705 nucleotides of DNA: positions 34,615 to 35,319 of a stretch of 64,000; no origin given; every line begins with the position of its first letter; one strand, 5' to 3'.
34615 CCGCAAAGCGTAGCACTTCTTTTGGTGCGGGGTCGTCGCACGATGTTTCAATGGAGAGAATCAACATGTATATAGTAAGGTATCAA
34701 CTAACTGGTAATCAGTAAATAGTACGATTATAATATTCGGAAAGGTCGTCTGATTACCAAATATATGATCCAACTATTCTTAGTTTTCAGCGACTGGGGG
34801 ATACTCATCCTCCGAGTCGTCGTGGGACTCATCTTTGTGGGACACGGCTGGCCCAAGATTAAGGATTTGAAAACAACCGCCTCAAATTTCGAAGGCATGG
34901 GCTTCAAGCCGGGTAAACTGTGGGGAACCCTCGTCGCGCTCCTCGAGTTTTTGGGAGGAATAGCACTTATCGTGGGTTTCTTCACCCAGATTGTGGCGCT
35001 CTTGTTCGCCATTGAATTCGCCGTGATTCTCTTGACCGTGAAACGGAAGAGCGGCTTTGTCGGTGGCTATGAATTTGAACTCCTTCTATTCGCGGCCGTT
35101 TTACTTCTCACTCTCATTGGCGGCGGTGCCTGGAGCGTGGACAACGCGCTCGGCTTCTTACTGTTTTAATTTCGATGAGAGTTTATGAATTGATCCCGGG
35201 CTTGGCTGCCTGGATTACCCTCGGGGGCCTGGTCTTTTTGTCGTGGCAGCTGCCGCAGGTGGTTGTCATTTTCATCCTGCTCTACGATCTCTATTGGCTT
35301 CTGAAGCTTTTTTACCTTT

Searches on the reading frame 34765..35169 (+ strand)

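Call 68: search_protein_families(library=pfam, proteins=[window:34765-35169:+], max_evalue=0.001)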
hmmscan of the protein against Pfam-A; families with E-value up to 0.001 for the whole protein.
window:34765-35169:+ (134 aa): 2 families
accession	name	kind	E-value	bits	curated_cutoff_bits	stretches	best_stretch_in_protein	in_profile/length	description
PF07681.17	DoxX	-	4.2e-20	72.6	23.6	1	12-93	1-84/85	DoxX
PF07291.16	MauE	-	0.0001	23.1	27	1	11-90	3-85/128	Methylamine utilisation protein MauE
